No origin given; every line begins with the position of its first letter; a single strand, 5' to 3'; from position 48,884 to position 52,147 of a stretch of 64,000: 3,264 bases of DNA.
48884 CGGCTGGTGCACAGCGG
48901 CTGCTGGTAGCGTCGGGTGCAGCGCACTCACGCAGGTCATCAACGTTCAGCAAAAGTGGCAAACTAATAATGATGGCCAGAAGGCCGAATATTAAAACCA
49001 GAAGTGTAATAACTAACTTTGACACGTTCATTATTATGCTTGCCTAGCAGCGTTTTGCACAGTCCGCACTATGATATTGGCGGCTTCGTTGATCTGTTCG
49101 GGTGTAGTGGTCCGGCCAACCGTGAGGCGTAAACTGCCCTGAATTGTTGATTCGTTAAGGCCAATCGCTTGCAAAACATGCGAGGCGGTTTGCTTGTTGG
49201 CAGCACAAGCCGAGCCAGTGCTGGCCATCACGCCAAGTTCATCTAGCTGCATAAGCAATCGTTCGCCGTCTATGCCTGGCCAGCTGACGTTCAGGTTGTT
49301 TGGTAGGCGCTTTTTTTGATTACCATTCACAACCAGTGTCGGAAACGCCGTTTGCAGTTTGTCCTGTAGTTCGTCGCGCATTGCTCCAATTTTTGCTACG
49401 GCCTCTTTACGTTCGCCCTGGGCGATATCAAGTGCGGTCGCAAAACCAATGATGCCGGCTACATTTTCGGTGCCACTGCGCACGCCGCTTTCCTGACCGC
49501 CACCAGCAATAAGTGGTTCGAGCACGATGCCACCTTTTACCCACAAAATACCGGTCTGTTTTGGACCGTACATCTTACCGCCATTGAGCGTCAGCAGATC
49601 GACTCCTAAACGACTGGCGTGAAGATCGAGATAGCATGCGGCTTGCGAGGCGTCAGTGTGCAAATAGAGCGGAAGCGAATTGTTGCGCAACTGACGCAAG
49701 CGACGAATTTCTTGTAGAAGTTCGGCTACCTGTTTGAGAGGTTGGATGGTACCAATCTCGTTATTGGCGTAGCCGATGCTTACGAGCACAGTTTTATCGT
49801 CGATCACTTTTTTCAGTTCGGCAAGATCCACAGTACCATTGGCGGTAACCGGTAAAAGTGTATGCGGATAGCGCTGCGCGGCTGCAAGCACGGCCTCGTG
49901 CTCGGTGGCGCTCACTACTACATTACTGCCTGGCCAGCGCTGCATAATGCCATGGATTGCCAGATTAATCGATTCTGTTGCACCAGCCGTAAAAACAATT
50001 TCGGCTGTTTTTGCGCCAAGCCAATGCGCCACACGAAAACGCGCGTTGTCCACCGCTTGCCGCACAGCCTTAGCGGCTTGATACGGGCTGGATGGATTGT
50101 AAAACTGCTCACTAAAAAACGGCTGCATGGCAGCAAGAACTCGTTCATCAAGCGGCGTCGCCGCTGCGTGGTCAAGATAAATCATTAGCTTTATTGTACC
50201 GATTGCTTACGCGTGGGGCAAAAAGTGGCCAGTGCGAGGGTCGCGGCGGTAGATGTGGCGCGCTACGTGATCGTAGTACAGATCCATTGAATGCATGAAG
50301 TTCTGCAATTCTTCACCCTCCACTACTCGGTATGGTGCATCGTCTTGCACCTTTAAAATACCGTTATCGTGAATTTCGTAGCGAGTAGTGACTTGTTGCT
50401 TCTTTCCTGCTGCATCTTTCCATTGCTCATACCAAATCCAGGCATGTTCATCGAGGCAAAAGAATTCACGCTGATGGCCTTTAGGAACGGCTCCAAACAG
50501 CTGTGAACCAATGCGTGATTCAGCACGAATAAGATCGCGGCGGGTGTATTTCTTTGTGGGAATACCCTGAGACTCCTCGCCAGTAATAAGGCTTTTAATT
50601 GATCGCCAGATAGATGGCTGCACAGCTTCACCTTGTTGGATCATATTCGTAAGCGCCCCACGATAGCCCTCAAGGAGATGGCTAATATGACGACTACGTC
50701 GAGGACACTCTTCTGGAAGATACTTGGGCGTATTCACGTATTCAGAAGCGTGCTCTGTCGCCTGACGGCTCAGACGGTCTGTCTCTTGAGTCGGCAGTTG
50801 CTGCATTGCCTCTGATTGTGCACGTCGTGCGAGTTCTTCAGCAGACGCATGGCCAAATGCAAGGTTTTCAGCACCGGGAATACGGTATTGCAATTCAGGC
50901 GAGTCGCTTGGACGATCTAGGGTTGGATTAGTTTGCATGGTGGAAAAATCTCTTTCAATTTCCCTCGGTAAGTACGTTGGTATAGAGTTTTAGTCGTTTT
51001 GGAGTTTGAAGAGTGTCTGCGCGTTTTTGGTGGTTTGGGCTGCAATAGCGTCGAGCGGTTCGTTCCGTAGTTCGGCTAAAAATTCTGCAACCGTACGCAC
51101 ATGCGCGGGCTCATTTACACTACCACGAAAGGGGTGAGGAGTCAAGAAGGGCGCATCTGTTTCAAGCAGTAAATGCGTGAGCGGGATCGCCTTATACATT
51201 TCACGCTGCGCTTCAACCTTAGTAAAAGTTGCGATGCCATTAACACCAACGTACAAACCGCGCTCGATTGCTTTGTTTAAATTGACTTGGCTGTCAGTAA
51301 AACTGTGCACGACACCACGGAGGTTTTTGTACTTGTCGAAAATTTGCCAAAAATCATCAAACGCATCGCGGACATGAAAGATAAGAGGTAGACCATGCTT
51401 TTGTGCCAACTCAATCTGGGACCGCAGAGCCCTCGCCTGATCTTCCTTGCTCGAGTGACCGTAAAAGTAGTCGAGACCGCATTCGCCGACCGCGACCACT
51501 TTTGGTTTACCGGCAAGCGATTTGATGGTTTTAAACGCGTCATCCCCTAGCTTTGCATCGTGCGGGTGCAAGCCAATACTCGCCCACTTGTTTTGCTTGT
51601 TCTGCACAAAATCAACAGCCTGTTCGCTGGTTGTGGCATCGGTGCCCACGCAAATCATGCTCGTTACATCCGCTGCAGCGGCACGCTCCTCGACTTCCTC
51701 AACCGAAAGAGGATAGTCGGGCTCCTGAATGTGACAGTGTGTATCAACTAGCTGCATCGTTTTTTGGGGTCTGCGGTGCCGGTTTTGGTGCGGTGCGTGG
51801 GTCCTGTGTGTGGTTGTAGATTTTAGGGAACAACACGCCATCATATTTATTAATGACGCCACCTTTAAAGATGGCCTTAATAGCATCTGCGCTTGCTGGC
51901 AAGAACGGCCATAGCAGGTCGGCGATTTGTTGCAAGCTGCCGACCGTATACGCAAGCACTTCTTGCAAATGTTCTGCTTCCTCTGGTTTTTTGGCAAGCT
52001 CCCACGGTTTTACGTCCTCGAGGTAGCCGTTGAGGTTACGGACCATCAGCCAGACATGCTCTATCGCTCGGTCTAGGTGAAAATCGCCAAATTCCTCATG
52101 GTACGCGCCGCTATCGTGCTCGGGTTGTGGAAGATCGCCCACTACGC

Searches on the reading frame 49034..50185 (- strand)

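Call 77: search_protein_families(library=pfam, max_evalue=0.00001, proteins=[window:49034-50185:-])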
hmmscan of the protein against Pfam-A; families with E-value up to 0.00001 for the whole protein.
window:49034-50185:- (383 aa): 2 families
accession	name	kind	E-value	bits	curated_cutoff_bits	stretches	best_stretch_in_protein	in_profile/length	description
PF00266.25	Aminotran_5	-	1.1e-61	209.3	21.5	1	2-366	1-369/371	Aminotransferase class-V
PF00155.27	Aminotran_1_2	-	7.6e-11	42.2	19.7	1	48-161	47-176/361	Aminotransferase class I and II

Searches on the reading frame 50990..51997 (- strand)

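Call 77: search_protein_families(library=pfam, max_evalue=0.00001, proteins=[window:50990-51997:-])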
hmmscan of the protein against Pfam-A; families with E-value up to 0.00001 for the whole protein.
window:50990-51997:- (335 aa): 1 family
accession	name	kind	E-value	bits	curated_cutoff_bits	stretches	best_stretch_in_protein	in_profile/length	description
PF01026.27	TatD_DNase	-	8.3e-75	251.9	27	1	84-331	1-253/253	TatD related DNase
